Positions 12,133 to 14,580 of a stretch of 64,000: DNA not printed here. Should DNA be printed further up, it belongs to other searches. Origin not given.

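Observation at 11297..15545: Translationally coupled operon: degenerate Mre11/SbcD-like phosphoesterase, membrane-inserted Rad50/SbcC-like ATPase and TPR-like protein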

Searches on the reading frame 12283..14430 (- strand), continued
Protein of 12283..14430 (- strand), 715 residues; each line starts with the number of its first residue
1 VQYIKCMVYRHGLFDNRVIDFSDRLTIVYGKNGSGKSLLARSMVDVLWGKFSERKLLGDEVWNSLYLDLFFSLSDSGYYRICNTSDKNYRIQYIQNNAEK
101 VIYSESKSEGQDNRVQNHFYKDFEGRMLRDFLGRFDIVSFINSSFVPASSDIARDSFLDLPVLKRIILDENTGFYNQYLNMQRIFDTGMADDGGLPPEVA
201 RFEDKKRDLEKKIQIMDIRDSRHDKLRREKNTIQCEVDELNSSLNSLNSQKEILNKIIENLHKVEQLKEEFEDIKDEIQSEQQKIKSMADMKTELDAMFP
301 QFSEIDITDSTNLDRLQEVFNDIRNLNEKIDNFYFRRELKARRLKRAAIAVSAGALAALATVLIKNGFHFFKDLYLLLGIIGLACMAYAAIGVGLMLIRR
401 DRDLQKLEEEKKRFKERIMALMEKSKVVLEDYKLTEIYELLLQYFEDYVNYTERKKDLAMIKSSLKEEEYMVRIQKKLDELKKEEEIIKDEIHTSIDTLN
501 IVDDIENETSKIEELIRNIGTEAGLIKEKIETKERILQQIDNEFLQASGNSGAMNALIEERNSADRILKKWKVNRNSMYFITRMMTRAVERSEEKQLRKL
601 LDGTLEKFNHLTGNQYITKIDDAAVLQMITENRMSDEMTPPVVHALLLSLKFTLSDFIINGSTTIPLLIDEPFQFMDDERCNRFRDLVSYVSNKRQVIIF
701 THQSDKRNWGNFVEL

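Call 42: fold_search(model_id=the predicted structure, library=pdb)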
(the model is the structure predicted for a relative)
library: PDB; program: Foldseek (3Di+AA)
matches with E <= 10: 1105; with E <= 0.001: 71
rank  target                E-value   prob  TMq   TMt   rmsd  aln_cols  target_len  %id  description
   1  7zr1_D                6.5e-13  1.00  0.26  0.24  81.8       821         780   12  Chaetomium thermophilum Mre11-Rad50-Nbs1 complex bound to ATPyS (composite structure) (released 2023-01-11)
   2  7zr1_C                9.8e-13  1.00  0.28  0.26  75.8       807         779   11  Chaetomium thermophilum Mre11-Rad50-Nbs1 complex bound to ATPyS (composite structure) (released 2023-01-11)
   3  9gm9_A                2.0e-10  1.00  0.22  0.17  48.8      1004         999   11  MukBEF in a DNA capture state (released 2025-03-26)
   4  7nyw_B                2.4e-10  1.00  0.23  0.20  43.6       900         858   12  Cryo-EM structure of the MukBEF-MatP-DNA head module (released 2021-07-07)
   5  9gm6_A                2.2e-09  1.00  0.19  0.13  56.0      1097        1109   11  MukBEF in a nucleotide-bound state with open neck gate (heads core) (released 2025-03-26)
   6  8i4x_B                3.4e-09  1.00  0.27  0.20  84.6      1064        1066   11  Cryo-EM structure of 5-subunit Smc5/6 (released 2024-06-26)
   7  9gm6_B                5.4e-09  1.00  0.19  0.13  58.5      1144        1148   11  MukBEF in a nucleotide-bound state with open neck gate (heads core) (released 2025-03-26)
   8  5xei                  2.6e-08  1.00  0.26  0.35  43.7       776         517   12  Crystal structure of the Smc head domain with a coiled coil and joint derived from Pyrococcus yayanosii (released 2017-06-07)
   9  9a6c_A                2.8e-08  1.00  0.23  0.27  44.2       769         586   13  Integrative model of YYDD-YYDB by crosslinking MS and deep learning (released 2024-09-18)
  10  9qxu_B                3.6e-08  1.00  0.19  0.19  44.5       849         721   10  JetABC DNA loaded state monomer (open) (released 2025-10-01)
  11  9qxx_A                3.6e-08  1.00  0.19  0.19  45.9       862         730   10  JetABC DNA loaded state dimer (released 2025-10-01)
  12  7yqh_B                4.0e-08  1.00  0.28  0.20  81.0      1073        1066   10  Cryo-EM structure of 8-subunit Smc5/6 (released 2024-01-31)
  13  9hqu_A                4.9e-08  1.00  0.26  0.29  39.7       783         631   12  Salmonella enterica Lamassu LmuACB in nuclease sequestration state (released 2025-10-01)
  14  9hqx_B                1.7e-07  1.00  0.29  0.32  41.7       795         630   12  Salmonella enterica Lamassu LmuACB bound to DNA duplex (released 2025-10-01)
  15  8dk2_D                1.8e-07  1.00  0.21  0.21  37.5       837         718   10  CryoEM structure of Pseudomonas aeruginosa PA14 JetABC in an unclamped state trapped in ATP dependent dimeric form (released 2022-10-05)
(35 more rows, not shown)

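Call 45: search_protein_representatives(alignment_id=A1)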
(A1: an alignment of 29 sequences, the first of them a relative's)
Query: 29 sequences, 715 profile positions. Proteins with E-value up to 0.001 (for the whole library): 6824; up to 1e-10: 560; up to 1e-30: 115. The best 150 are listed.
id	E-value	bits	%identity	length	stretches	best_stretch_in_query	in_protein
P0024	0.0e+00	1187.1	-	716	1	1-715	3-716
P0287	4.1e-257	871.7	-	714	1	1-715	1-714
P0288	3.1e-255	865.4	-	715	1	1-715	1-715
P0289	1.2e-237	807.3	-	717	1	1-715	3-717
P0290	6.8e-214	728.8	-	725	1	1-715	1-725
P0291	4.2e-211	719.6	-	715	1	1-715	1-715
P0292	3.9e-204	696.5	-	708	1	1-715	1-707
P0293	1.1e-202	691.7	-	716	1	1-715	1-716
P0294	1.1e-201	688.4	-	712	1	1-715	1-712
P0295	3.6e-200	683.4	-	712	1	1-715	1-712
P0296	1.8e-196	671.2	-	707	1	1-715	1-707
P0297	8.4e-192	655.7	-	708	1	1-715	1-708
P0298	2.2e-176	604.8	-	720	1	1-715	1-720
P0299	6.0e-170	583.5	-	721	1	1-715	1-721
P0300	3.8e-167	574.3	-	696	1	25-715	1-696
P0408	1.4e-24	103.0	-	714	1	19-711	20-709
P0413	3.9e-22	94.9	-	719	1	7-713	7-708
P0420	4.3e-19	84.8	-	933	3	490-711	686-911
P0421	5.4e-19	84.5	-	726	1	12-709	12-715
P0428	5.1e-18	81.3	-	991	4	583-715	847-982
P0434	2.8e-17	78.8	-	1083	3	446-712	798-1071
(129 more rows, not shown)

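Call 48: search_solved_structures(query=A1, max_evalue=0.01, show_alignments=0)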
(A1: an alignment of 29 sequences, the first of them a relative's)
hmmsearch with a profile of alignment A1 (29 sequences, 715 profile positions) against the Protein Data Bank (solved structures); distinct sequences matched with E-value up to 0.01: 19.
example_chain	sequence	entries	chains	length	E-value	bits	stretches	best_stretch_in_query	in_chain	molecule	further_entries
3aux_A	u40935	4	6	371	3.4e-11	45.5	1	645-708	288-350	DNA double-strand break repair rad50 ATPase | DNA double-strand break repair Rad50 ATPase,DNA double-strand break repair Rad50 ATPase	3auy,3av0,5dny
3qkt_A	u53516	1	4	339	2.6e-10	42.5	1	16-92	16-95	DNA double-strand break repair rad50 ATPase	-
4nck_A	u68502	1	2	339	2.9e-10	42.4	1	16-92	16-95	DNA double-strand break repair Rad50 ATPase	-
4nci_A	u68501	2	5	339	4.2e-10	41.8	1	16-91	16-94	DNA double-strand break repair Rad50 ATPase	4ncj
3qku_A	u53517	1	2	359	6e-10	41.3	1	16-89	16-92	DNA double-strand break repair rad50 ATPase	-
4nch_A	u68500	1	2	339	1.7e-09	39.8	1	16-92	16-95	DNA double-strand break repair Rad50 ATPase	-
5f3w_B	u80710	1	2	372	2.8e-09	39.1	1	645-708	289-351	DNA double-strand break repair Rad50 ATPase,DNA double-strand break repair Rad50 ATPase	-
1ii8_A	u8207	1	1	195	1.2e-05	27.1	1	16-147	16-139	Rad50 ABC-ATPase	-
1f2t_A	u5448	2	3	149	1.5e-05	26.8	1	15-90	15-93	RAD50 ABC-ATPASE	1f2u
1us8_A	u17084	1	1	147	1.5e-05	26.8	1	15-90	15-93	DNA DOUBLE-STRAND BREAK REPAIR RAD50 ATPASE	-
3qkr_A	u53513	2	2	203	1.5e-05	26.8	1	16-186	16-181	DNA double-strand break repair rad50 ATPase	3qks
1e69_A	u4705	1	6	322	3.3e-05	25.7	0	18-66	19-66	CHROMOSOME SEGREGATION SMC PROTEIN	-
3qkr_B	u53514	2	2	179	9.1e-05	24.2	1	560-708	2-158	DNA double-strand break repair rad50 ATPase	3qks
3qf7_A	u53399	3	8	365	0.00059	21.5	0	14-50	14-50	Rad50 | Probable DNA double-strand break repair Rad50 ATPase,Probable DNA double-strand break repa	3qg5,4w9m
1ii8_B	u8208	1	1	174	0.00075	21.2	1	563-708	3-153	Rad50 ABC-ATPase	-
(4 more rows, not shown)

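Call 61: search_protein_families(library=pfam, proteins=[P0408, P0413, P0421, P0420, P0428, P0434], max_evalue=0.001)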
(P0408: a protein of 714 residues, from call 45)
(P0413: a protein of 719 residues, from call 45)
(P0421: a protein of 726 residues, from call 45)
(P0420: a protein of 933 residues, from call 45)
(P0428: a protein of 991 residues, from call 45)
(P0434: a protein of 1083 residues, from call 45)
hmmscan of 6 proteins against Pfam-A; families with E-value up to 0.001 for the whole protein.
P0408 (714 aa): 6 families
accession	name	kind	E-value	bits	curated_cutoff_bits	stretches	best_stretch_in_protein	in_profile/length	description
PF13514.12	AAA_27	-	2e-12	47.6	22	1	1-62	1-63/206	AAA domain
PF13476.12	AAA_23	-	4.7e-10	40.9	27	1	5-265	1-185/201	AAA domain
PF02463.25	SMC_N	-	1.7e-07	31.4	40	0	6-46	5-45/220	RecF/RecN/SMC N terminal domain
PF13175.12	AAA_15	-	2e-07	31.4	32.1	1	1-310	1-266/374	AAA ATPase domain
PF13555.12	AAA_29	-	3.2e-06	27.2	27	1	12-51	10-48/61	P-loop containing region of AAA domain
PF13304.12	AAA_21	-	0.00095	19.7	27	0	27-46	1-20/304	AAA domain, putative AbiEii toxin, Type IV TA system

P0413 (719 aa): 3 families
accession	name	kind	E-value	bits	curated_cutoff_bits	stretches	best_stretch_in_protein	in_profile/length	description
PF13514.12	AAA_27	-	9.8e-14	51.9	22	1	1-178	1-168/206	AAA domain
PF13555.12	AAA_29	-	1e-07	32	27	1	3-57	1-53/61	P-loop containing region of AAA domain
PF13476.12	AAA_23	-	6.6e-05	24.1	27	1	6-284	2-194/201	AAA domain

P0421 (726 aa): 4 families
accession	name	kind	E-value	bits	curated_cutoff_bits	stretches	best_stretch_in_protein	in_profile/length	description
PF13476.12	AAA_23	-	1.2e-14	55.9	27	1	5-254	1-201/201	AAA domain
PF13514.12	AAA_27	-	2.6e-11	44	22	1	1-60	1-60/206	AAA domain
PF13175.12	AAA_15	-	4.7e-06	26.9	32.1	1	1-339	1-261/374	AAA ATPase domain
PF02463.25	SMC_N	-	8.2e-06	25.8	40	0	3-47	2-46/220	RecF/RecN/SMC N terminal domain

P0420 (933 aa): 3 families
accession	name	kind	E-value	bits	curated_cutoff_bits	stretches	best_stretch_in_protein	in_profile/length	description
PF13514.12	AAA_27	-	4.9e-06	26.7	22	1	6-57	3-57/206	AAA domain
PF13476.12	AAA_23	-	3.8e-05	24.9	27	1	8-310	1-177/201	AAA domain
PF02463.25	SMC_N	-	0.00069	19.5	40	0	299-908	135-203/220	RecF/RecN/SMC N terminal domain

P0428 (991 aa): 3 families
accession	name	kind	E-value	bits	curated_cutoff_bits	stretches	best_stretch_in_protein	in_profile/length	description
PF13476.12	AAA_23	-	8.4e-10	40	27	1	9-69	1-56/201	AAA domain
PF02463.25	SMC_N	-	3.5e-07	30.3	40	0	778-971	95-199/220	RecF/RecN/SMC N terminal domain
PF13514.12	AAA_27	-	7.3e-07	29.4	22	1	7-60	3-58/206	AAA domain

P0434 (1083 aa): 2 families
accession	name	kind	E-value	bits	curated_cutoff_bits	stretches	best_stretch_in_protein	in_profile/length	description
PF13514.12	AAA_27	-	4e-08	33.5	22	1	1-62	1-58/206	AAA domain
PF13476.12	AAA_23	-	6.4e-05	24.1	27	1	6-281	2-197/201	AAA domain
